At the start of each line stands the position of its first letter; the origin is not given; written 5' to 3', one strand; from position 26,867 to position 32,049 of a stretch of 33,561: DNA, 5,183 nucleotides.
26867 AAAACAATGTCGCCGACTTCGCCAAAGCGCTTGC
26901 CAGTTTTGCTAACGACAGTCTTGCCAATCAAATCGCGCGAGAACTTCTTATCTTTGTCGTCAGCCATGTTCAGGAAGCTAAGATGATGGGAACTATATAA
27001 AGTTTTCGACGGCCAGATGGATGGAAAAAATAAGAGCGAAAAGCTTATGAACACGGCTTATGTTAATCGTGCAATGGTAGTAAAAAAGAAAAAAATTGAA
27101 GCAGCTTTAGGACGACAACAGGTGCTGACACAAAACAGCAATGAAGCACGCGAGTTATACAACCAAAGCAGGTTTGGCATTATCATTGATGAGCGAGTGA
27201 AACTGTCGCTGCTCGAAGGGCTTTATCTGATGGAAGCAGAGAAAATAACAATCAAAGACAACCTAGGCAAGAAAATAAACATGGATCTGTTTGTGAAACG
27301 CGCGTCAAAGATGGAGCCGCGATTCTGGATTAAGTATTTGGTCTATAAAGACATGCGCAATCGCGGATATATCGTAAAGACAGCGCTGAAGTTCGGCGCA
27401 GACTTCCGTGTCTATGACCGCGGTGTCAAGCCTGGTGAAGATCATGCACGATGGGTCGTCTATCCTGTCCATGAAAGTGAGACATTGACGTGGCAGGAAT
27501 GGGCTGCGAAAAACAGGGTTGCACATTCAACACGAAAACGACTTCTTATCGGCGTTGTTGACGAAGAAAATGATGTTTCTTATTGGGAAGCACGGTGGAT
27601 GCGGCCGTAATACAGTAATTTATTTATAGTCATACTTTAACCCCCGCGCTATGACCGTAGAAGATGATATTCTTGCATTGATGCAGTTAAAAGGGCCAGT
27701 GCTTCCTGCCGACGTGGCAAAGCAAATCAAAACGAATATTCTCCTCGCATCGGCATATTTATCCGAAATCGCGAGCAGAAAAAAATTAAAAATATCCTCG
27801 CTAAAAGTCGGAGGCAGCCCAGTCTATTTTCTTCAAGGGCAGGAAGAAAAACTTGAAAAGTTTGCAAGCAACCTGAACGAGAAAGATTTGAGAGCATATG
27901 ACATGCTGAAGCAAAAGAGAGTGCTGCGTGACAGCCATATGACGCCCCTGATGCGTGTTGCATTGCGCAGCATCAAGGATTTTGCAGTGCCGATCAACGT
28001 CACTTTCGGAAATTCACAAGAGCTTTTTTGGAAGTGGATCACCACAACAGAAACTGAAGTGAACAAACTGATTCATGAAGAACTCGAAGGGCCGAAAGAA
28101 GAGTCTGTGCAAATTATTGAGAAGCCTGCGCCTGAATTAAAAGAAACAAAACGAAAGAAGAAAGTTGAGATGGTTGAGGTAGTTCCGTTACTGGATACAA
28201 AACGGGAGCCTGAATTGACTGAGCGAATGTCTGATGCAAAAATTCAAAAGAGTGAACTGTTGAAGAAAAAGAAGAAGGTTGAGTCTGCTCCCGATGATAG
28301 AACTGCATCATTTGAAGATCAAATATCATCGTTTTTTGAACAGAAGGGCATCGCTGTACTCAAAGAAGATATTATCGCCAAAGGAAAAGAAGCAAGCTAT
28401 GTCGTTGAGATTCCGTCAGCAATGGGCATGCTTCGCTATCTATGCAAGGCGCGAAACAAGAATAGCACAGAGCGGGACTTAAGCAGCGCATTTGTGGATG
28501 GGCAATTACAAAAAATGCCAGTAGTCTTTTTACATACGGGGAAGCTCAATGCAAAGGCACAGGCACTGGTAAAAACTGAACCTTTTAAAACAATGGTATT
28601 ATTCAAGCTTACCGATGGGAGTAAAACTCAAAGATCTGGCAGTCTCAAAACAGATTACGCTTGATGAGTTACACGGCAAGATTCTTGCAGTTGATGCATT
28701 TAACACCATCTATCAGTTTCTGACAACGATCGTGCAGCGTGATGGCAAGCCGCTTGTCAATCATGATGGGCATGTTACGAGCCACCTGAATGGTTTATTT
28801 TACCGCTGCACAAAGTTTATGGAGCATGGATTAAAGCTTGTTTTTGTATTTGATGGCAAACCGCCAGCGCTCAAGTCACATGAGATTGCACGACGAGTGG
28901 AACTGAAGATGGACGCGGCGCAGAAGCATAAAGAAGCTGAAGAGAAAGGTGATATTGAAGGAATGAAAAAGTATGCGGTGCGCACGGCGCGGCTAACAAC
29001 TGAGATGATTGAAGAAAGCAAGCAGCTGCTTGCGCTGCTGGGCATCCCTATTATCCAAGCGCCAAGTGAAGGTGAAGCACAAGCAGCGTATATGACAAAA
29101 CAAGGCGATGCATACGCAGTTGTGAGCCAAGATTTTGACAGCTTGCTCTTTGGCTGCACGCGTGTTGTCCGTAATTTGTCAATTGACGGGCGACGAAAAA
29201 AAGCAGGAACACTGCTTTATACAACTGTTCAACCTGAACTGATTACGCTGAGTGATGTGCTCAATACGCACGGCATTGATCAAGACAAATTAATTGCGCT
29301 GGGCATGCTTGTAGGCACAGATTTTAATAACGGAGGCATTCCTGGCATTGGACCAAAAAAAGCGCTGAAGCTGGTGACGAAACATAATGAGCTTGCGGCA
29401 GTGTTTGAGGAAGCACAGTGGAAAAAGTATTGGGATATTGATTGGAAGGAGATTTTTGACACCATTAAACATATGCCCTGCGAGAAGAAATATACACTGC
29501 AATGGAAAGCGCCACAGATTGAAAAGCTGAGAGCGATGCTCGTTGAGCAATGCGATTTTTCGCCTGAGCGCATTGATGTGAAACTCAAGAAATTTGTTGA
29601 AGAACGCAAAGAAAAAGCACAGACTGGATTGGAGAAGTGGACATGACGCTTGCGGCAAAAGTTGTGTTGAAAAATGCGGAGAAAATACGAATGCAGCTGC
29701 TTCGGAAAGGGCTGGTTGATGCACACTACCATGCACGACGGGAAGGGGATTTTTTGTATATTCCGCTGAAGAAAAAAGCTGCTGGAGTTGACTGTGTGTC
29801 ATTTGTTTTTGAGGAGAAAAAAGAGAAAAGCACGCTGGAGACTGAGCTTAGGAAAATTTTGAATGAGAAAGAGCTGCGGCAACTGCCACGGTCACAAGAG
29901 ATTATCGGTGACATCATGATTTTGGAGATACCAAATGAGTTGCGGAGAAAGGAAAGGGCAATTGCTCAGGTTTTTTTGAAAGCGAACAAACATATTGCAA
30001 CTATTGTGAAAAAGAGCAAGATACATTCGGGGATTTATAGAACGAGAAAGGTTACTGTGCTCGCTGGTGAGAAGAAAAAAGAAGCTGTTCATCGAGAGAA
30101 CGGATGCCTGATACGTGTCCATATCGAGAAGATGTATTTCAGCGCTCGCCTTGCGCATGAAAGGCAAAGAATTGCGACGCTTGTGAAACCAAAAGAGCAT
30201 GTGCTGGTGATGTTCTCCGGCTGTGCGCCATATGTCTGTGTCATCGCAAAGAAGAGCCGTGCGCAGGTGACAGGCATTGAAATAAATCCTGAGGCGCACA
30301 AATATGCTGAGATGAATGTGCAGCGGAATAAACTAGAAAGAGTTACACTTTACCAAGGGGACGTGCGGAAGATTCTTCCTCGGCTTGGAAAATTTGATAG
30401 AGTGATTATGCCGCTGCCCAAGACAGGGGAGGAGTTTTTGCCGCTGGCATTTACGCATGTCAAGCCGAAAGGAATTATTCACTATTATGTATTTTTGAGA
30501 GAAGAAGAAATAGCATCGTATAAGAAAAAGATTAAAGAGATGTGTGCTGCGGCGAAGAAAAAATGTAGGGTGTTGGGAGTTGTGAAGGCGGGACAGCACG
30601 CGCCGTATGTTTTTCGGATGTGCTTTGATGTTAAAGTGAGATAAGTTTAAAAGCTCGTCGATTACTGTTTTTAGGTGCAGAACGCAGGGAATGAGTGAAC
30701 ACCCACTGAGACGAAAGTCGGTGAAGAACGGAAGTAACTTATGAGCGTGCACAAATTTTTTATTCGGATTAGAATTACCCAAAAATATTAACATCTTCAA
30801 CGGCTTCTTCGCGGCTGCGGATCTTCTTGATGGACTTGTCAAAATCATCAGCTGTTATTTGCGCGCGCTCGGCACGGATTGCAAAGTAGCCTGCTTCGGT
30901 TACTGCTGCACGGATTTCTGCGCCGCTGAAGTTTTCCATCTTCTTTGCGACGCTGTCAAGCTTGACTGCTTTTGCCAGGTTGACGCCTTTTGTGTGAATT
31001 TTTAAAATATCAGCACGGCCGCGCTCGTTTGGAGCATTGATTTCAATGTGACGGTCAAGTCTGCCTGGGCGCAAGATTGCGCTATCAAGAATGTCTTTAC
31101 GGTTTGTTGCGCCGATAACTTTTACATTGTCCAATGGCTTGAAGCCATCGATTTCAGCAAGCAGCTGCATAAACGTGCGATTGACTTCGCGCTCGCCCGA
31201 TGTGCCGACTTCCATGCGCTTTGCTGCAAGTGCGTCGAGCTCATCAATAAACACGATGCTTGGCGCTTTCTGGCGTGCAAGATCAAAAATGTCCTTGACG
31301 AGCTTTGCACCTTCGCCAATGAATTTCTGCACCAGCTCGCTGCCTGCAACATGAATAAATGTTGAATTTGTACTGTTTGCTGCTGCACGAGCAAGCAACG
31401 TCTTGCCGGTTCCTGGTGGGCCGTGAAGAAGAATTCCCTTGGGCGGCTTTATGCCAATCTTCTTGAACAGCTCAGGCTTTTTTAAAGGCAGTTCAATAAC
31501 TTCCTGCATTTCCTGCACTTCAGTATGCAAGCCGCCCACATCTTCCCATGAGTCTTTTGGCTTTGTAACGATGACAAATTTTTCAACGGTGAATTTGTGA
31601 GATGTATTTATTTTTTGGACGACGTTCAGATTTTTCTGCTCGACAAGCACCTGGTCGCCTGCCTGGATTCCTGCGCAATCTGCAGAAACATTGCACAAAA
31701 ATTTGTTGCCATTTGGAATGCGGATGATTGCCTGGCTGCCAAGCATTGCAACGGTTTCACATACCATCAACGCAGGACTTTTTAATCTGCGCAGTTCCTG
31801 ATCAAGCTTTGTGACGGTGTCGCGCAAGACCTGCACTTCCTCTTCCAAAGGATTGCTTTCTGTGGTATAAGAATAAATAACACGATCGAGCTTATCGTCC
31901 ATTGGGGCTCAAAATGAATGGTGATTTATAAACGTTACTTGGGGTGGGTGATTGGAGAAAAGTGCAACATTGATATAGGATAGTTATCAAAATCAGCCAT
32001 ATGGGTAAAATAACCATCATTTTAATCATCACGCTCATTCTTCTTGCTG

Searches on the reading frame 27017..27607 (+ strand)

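Call 31: search_protein_families(library=pfam, proteins=[window:27017-27607:+], max_evalue=0.01)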
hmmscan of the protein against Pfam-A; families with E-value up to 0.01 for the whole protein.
window:27017-27607:+ (197 aa): 2 families
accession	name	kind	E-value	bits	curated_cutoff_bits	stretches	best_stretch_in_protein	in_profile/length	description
PF01974.23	tRNA_int_endo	-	1.4e-29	102.4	27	1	103-189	1-85/85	tRNA intron endonuclease, catalytic C-terminal domain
PF02778.19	tRNA_int_endo_N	-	3e-12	46.3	21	1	28-90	2-64/67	tRNA intron endonuclease, N-terminal domain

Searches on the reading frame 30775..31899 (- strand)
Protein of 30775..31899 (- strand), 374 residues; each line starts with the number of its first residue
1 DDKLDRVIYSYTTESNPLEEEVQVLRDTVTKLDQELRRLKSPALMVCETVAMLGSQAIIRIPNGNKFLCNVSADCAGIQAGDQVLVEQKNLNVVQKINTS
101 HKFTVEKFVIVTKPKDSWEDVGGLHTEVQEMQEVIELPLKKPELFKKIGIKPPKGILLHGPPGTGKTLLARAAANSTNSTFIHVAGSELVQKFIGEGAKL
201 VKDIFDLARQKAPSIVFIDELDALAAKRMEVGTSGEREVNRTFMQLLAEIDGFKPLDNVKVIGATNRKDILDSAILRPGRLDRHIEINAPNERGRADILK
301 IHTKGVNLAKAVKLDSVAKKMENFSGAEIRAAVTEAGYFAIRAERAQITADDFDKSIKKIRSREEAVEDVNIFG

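Call 70: search_protein_families(library=pfam, proteins=[window:30775-31899:-], max_evalue=0.001)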
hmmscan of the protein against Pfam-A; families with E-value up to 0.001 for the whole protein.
window:30775-31899:- (374 aa): 8 families
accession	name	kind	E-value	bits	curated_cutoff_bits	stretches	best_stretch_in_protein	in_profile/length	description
PF00004.35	AAA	-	1.2e-41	142.7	21.2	1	156-288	1-130/131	ATPase family associated with various cellular activities (AAA)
PF17862.7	AAA_lid_3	-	5.3e-12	45.5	27.2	1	312-355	2-45/45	AAA+ lid domain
PF13191.12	AAA_16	-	5.8e-06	27.3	32.6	1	145-180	16-51/167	AAA ATPase domain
PF05496.18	RuvB_N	-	8.2e-05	22.8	27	1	155-231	35-103/159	Holliday junction DNA helicase RuvB P-loop domain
PF07724.20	AAA_2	-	8.5e-05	23.1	27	1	155-247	5-99/166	AAA domain (Cdc48 subfamily)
PF13401.12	AAA_22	-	8.6e-05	23.3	27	0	156-187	8-42/130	AAA domain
PF07728.20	AAA_5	-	0.00011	22.6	22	1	156-225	2-79/139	AAA domain (dynein-related subfamily)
PF06745.19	ATPase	-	0.00011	22.2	26.6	0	148-250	14-118/231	KaiC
